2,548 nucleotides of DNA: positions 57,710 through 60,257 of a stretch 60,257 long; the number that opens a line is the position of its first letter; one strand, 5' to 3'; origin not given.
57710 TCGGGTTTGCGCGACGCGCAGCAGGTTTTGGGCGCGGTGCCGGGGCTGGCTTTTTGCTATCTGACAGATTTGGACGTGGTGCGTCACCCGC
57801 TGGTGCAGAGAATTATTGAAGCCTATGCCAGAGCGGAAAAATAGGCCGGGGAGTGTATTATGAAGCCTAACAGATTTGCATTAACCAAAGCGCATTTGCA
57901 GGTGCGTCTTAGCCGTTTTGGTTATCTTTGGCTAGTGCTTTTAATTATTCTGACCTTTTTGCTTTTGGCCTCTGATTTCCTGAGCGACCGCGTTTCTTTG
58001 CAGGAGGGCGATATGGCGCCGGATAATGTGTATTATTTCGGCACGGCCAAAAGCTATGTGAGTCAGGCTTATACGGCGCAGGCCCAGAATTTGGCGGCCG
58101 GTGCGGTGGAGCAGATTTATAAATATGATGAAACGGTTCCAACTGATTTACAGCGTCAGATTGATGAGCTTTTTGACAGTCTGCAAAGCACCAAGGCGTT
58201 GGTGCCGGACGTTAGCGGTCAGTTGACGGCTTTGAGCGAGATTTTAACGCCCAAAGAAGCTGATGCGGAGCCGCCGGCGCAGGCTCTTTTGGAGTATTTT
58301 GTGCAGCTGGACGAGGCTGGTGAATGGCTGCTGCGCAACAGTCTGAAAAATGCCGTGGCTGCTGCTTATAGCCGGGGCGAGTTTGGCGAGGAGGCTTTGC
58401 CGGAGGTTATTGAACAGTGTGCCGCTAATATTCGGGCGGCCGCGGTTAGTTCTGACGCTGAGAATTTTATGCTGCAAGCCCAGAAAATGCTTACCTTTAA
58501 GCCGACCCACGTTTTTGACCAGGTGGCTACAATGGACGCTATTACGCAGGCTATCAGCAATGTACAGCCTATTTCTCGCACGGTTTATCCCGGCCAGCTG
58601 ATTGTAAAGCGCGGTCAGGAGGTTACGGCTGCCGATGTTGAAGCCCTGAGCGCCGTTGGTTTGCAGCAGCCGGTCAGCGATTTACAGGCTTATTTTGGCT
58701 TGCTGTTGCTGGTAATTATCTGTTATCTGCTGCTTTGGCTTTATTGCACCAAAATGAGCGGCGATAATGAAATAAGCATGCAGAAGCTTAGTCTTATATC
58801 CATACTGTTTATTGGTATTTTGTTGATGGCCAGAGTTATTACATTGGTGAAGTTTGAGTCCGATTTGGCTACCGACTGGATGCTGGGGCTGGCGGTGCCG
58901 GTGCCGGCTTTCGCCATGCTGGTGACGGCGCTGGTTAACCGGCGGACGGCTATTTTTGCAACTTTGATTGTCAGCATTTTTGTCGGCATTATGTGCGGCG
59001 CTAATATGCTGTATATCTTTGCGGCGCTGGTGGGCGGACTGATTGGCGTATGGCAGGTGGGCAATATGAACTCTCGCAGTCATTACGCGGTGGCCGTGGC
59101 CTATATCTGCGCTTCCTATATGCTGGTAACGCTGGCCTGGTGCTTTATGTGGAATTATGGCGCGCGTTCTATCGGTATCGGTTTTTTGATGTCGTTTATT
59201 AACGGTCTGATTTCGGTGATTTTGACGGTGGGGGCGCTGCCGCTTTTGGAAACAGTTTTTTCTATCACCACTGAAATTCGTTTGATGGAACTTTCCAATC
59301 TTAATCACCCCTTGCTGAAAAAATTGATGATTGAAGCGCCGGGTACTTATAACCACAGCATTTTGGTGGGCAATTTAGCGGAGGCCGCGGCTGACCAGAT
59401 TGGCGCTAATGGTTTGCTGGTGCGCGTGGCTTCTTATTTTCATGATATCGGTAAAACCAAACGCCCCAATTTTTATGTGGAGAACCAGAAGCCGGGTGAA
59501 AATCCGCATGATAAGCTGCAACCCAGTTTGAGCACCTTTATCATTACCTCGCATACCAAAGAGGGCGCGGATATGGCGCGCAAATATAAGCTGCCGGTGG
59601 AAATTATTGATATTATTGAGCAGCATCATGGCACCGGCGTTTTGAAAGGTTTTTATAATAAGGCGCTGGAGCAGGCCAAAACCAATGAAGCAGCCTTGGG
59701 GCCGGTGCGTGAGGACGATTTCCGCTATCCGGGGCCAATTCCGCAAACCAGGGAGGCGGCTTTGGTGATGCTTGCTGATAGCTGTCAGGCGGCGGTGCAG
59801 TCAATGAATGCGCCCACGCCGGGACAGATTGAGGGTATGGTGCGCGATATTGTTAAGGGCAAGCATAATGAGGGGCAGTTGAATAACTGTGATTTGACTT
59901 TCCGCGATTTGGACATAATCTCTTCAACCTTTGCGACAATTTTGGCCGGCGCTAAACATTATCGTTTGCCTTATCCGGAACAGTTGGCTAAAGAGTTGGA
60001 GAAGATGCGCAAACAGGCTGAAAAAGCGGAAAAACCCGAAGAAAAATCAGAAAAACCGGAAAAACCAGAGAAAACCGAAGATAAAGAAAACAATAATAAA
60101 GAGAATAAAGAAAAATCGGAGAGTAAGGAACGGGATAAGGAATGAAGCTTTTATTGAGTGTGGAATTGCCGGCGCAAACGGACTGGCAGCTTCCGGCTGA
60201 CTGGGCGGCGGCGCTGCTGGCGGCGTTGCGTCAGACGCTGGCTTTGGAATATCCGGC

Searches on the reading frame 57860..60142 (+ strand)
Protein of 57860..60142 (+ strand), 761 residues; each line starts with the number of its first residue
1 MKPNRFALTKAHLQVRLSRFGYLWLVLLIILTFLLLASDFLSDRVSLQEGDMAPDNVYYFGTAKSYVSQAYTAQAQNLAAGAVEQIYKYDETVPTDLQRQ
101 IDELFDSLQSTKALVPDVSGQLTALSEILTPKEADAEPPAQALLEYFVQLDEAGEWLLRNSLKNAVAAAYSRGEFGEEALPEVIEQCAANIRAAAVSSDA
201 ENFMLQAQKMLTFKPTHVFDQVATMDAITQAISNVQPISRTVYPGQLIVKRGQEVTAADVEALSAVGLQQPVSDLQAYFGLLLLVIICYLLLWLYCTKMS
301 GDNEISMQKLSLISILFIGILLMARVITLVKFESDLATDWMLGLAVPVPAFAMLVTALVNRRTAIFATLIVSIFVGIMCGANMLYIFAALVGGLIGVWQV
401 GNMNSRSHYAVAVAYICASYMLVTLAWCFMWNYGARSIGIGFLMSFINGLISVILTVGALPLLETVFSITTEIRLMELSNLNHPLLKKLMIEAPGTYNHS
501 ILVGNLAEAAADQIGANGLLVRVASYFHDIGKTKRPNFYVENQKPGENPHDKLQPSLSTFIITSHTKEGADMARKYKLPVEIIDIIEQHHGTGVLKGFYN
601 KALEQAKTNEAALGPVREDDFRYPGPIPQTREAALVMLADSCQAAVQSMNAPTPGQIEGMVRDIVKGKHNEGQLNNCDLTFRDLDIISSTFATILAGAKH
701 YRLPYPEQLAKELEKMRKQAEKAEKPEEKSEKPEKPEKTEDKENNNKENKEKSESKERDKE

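Call 95: search_protein_families(library=pfam, proteins=[window:57860-60142:+], max_evalue=0.00001)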
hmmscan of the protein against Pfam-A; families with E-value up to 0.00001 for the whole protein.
window:57860-60142:+ (761 aa): 3 families
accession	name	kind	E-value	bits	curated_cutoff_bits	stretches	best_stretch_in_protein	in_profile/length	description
PF07698.17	7TM-7TMR_HD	-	5.7e-35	121.4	29.4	1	276-471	2-190/190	7TM receptor with intracellular HD hydrolase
PF07697.16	7TMR-HDED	-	6.7e-27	95.4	27.6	1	65-270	17-224/224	7TM-HD extracellular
PF01966.28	HD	-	1.1e-18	68.1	22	1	496-644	1-115/116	HD domain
